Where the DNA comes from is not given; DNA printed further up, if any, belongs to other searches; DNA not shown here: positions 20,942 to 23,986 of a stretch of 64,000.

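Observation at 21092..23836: Secreted beta-propeller fused to a diheme (CGSCH, CVFCH) peroxidase-like domain with a degenerate T9SS/FlgD-Ig tail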

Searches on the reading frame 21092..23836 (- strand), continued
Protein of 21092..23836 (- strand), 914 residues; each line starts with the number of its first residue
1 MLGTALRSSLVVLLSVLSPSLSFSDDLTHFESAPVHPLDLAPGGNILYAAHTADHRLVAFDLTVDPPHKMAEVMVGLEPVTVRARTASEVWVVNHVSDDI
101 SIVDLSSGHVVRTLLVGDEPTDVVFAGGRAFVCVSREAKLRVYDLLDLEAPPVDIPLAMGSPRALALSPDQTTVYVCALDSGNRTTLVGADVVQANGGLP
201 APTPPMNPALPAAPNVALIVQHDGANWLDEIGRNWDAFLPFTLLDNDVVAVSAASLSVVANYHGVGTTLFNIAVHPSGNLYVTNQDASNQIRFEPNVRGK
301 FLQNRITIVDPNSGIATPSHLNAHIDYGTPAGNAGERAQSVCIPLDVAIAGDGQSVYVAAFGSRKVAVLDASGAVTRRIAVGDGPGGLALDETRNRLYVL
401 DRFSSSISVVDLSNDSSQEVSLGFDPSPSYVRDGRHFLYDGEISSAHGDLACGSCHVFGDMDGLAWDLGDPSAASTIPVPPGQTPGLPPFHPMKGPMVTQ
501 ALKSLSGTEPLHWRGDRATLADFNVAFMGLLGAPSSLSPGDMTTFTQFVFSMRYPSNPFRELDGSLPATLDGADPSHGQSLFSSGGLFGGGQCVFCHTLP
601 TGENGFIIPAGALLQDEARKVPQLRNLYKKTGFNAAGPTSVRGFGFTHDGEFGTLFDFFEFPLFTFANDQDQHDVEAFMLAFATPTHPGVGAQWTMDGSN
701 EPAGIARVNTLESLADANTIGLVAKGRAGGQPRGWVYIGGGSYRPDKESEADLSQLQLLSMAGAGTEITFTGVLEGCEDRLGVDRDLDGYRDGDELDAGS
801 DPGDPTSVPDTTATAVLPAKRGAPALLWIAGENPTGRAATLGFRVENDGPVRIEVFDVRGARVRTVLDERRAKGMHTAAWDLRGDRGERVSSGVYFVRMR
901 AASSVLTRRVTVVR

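Call 23: find_related_loci(query=A1, collection=genome_contigs, flank=8000)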
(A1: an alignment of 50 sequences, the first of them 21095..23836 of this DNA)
Query A1 (914 aa) in genome_contigs; peptide patterns used: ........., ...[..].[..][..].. (x = any residue, [..] = any of these).
600 stretches matched a pattern (row limit reached: there are more); 572 encode a relative of the query (tblastn E <= 1e-3); the best 80 are kept; 80 distinct loci.
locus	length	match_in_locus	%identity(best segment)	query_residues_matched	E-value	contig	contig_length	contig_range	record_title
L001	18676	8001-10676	61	26-914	0e+0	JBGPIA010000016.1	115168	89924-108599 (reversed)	MAG: Candidatus Krumholzibacteriia bacterium isolate OBJ_0618_7090110_345 k141_10092723_length_115168_cov_27.0158, whole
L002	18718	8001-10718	53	6-912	0e+0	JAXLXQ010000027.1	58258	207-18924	MAG: Candidatus Eisenbacteria bacterium isolate STL-EIS1 C4.52.fa-27, whole genome shotgun sequence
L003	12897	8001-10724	51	9-914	0e+0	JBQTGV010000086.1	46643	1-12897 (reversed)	MAG: Candidatus Eiseniibacteriota bacterium isolate SAR286 c_000000135015, whole genome shotgun sequence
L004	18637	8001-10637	52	29-913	0e+0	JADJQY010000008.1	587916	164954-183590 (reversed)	MAG: Candidatus Eisenbacteria bacterium isolate Fred_18-Q3-R57-64_MAXAC.354 tig00006339-10-5850710, whole genome shotgun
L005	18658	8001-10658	51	26-914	0e+0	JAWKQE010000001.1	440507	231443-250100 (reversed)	MAG: Candidatus Eisenbacteria bacterium isolate ABC2.84 ABC2.84.fa-1, whole genome shotgun sequence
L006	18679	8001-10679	46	26-901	0e+0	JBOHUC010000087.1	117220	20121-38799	MAG: Candidatus Eiseniibacteriota bacterium isolate M3-S_metabat2.bin.149 k127_546684, whole genome shotgun sequence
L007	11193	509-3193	43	26-914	0e+0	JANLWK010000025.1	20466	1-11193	MAG: Candidatus Eisenbacteria bacterium isolate OTE_20_metabat_388 OTE_20_k141_695883, whole genome shotgun sequence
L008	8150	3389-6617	43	2-914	0e+0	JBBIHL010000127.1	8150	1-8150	MAG: Candidatus Eisenbacteria bacterium isolate PFF170222_bin_113 NODE_3153_length_8150_cov_5.388388, whole genome shotg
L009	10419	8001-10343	46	26-795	0e+0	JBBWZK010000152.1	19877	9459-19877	MAG: Blastocatellia bacterium isolate Holy_42 scaffold_1393412, whole genome shotgun sequence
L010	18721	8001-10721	42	20-914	0e+0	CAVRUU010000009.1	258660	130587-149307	MAG: Candidatus Eisenbacteria bacterium isolate MFD02242.bin.2.88 genome assembly, contig: contig_9561, whole genome sho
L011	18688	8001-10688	42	21-910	0e+0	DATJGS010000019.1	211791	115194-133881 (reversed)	MAG TPA_asm: Candidatus Saccharimonadaceae bacterium isolate SMAG_U15492 k141_257375, whole genome shotgun sequence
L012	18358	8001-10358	48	29-795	0e+0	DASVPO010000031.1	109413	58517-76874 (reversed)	MAG TPA_asm: Pyrinomonadaceae bacterium isolate SMAG_U3181 k141_225760, whole genome shotgun sequence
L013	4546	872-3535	43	26-910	0e+0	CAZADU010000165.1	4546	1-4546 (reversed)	MAG TPA_asm: uncultured bacterium isolate binchicken_co165_69 genome assembly, contig: k141_419397, whole genome shotgun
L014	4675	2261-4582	47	29-798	0e+0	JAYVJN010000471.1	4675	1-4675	MAG: Acidobacteriota bacterium isolate GL53_Down_metabat_36 GL53_Down_metabat_36_470, whole genome shotgun sequence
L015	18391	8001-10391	45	26-804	0e+0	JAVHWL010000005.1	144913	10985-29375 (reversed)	MAG: Acidobacteriota bacterium isolate BP_24 scaffold_3112815, whole genome shotgun sequence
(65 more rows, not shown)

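Call 28: predict_structure(alignment_id=A1)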
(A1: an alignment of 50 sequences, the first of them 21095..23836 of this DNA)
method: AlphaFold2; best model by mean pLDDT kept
length: 914 residues; sequences in the alignment: 50
mean_pLDDT: 88.9   pTM: 0.84
mean pLDDT of the five models: 88.9, 87.8, 85.3, 84.8, 84.4
residues with pLDDT >= 90: 597; 70-90: 254; 50-70: 39; < 50: 24
segments of 3 or more residues with pLDDT < 50: 1-3, 17-25, 811-821
pLDDT, mean of each block of 10 residues (from residue 1): 47 50 53 96 95 95 92 96 96 97 94 96 98 96 96 96 97 97 92 93 94 92 93 93 94 97 96 98 96 93 97 96 94 93 97 97 96 97 96 97 95 96 87 91 93 91 89 92 86 87 69 74 88 92 89 91 95 95 87 78 78 84 84 90 88 89 91 95 91 93 91 92 93 92 91 93 94 90 86 87 74 42 64 71 80 91 94 82 90 90 80 77
secondary structure, 60 per line:
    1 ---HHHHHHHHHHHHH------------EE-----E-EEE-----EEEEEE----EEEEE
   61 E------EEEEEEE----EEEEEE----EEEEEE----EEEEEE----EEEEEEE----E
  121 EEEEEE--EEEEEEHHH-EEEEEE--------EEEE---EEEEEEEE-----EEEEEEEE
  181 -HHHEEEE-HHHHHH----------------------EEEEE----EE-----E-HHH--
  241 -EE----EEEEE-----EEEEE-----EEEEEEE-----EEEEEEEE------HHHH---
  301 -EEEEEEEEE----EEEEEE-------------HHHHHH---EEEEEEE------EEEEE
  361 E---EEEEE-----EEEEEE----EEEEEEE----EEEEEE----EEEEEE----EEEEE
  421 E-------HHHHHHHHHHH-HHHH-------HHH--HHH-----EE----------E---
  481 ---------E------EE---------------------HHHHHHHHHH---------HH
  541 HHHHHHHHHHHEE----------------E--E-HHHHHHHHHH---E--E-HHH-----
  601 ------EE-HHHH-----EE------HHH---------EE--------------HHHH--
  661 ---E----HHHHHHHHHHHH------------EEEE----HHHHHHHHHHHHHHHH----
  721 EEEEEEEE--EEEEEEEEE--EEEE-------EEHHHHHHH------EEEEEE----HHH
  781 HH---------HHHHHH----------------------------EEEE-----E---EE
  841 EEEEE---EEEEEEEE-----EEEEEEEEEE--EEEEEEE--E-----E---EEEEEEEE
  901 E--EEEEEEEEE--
elements in order (helices of 4 or more, strands of 3 or more residues): H4-16 E38-40 E46-51 E56-61 E68-74 E79-84 E89-94 E99-104 E109-115 E120-126 E129-134 E139-144 E153-156 E160-167 E173-180 E185-188 H190-195 E218-222 E248-252 E258-262 E268-274 E280-287 H294-297 E302-310 E315-320 H334-339 E343-349 E356-361 E365-369 E375-380 E385-391 E396-401 E406-411 E416-421 H429-439 H441-444 H520-529 H539-551 H575-584 H610-613 H655-658 H669-680 E693-696 H701-716 E721-728 E731-739 E742-745 H755-761 E768-773 H778-782 H792-797 E826-829 E839-845 E849-856 E862-871 E874-880 E893-901 E904-912
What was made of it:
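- Checked: Propeller: 30 beta-strands between residues 38 and 421 in a model of pLDDT 88.9 (call 28).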

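Call 31: fold_search(model_id=the predicted structure, library=pdb)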
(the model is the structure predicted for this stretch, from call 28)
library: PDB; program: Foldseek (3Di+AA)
matches with E <= 10: 1962; with E <= 0.001: 1302
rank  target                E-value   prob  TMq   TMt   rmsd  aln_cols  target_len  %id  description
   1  5c2v_B                3.7e-19  1.00  0.30  0.75   5.2       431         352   18  Kuenenia stuttgartiensis Hydrazine Synthase (released 2015-10-14)
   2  1l0q_A                9.2e-18  1.00  0.28  0.64   3.2       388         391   19  Tandem YVTN beta-propeller and PKD domains from an archaeal surface layer protein (released 2002-11-06)
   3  6n01_A                6.9e-14  1.00  0.23  0.50  10.5       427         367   13  Structure of apo AztD from Citrobacter koseri (released 2019-09-18)
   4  6cmk_A                1.1e-13  1.00  0.23  0.50  10.5       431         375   13  Crystal structure of Citrobacter koseri AztD (released 2019-03-13)
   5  6n01_C                1.5e-13  1.00  0.23  0.50  10.6       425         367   13  Structure of apo AztD from Citrobacter koseri (released 2019-09-18)
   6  6n01_B                2.1e-13  1.00  0.22  0.49  10.8       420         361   13  Structure of apo AztD from Citrobacter koseri (released 2019-09-18)
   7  6cmk_B                4.2e-13  1.00  0.24  0.51   9.7       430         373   14  Crystal structure of Citrobacter koseri AztD (released 2019-03-13)
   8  8itf_B                6.8e-13  1.00  0.27  0.68   3.4       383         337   10  Cryo-EM structure of the DMCHA-bound mTAAR9-Gs complex (released 2023-05-31)
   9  8wc4_B                7.2e-13  1.00  0.27  0.70  19.1       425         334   10  Cryo-EM structure of the ZH8651-bound mTAAR1-Gs complex (released 2023-12-27)
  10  8iw4_B                1.1e-12  1.00  0.26  0.75   4.8       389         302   10  Cryo-EM structure of the SPE-bound mTAAR9-Gs complex (released 2023-05-31)
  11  3bws_A                1.1e-12  1.00  0.24  0.52  10.8       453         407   11  Crystal structure of the leptospiral antigen Lp49 (released 2008-10-07)
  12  7eja_B                1.2e-12  1.00  0.26  0.68  19.5       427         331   11  Structure of the alpha2A-adrenergic receptor GoA signaling complex bound to dexmedetomidine (released 2022-04-13)
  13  3vgz_C                1.5e-12  1.00  0.26  0.69   4.5       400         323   14  Crystal structure of E. coli YncE (released 2011-11-16)
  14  9w6w_B                1.5e-12  1.00  0.27  0.69  13.5       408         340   11  5-CT-bound serotonin 5A (5-HT5A) receptor-Gi protein complex (released 2025-11-26)
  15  9d5n_CH               1.8e-12  1.00  0.20  0.29  17.3       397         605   12  48-nm doublet microtubule from Trichomonas vaginalis strain G3 (released 2025-05-14)
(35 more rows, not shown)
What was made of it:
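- Checked: Best structural matches are HZS-beta and the YVTN S-layer propeller (call 31).
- Tried and rejected: (2) Full-length Foldseek was swamped by propellers (call 31).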

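Call 56: find_encoding_contigs(protein=P0001, flank=3000, max_places=2)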
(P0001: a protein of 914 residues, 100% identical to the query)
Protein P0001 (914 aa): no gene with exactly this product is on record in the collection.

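Call 57: list_cluster_members(proteins=[P0001, P0002, P0010])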
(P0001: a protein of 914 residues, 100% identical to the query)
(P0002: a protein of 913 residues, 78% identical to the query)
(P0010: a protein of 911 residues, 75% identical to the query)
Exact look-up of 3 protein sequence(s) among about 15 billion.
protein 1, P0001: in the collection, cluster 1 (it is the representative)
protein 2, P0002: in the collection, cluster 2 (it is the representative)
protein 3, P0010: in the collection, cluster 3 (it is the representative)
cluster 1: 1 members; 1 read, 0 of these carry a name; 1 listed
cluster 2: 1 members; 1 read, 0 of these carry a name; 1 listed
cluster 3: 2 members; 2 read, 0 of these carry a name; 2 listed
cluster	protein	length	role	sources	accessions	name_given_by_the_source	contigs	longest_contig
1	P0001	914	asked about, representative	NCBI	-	-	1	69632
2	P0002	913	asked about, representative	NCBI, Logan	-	-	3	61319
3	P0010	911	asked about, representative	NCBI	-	-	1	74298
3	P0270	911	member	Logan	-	-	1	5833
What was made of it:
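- Tried and rejected: (7) The exact-protein contig look-up and the cluster look-up gave no organism name (calls 56, 57).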

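Call 61: search_protein_families(library=pfam, alignment_id=A1, max_evalue=0.001)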
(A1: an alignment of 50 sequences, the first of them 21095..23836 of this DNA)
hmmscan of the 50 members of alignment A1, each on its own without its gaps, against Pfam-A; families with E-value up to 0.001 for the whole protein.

A. member 1, window:21095-23836:- (914 aa): 3 families
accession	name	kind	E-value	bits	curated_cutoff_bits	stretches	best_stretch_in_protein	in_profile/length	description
PF13860.13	FlgD_ig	-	1.5e-07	31.7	27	1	851-903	25-77/79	FlgD Ig-like domain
PF08450.18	SGL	-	0.00017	21.7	26.3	0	354-399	195-242/246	SMP-30/Gluconolactonase/LRE-like region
PF21783.3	YNCE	-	0.00033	20.5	27.1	0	337-413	193-272/339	YNCE-like beta-propeller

B. families by the number of members that match (of 50 scanned): 14 families
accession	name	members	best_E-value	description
PF13860.13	FlgD_ig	46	4.4e-11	FlgD Ig-like domain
PF10282.15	Lactonase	34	6.6e-09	Lactonase, 7-bladed beta-propeller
PF25174.1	Beta-prop_THOC3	30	7.4e-10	THOC3 beta-propeller domain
PF21783.3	YNCE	25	1.6e-07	YNCE-like beta-propeller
PF03150.19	CCP_MauG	22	2.7e-07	Di-haem cytochrome c peroxidase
PF08450.18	SGL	16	5e-09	SMP-30/Gluconolactonase/LRE-like region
PF18962.6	Por_Secre_tail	13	2e-06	Secretion system C-terminal sorting domain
PF18884.5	TSP3_bac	10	1.5e-05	Bacterial TSP3 repeat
PF01436.27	NHL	10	1.6e-05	NHL repeat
PF00034.26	Cytochrom_C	6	8.7e-05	Cytochrome c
PF25168.1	Beta-prop_WDR36-Utp21_2nd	5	2.1e-08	WDR36/Utp21 second beta-propeller domain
PF09086.16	DUF1924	2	9.1e-05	Domain of unknown function (DUF1924)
PF23749.1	DUF7165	2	0.00047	Domain of unknown function (DUF7165)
PF06832.18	BiPBP_C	1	0.00012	Penicillin-Binding Protein C-terminus Family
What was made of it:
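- On T9SS type A sorting domain (TIGR04183 / PF18962): 13 of 50 relatives match PF18962 (call 61).
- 22 of 50 relatives are recognised by Pfam CCP_MauG (call 61).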
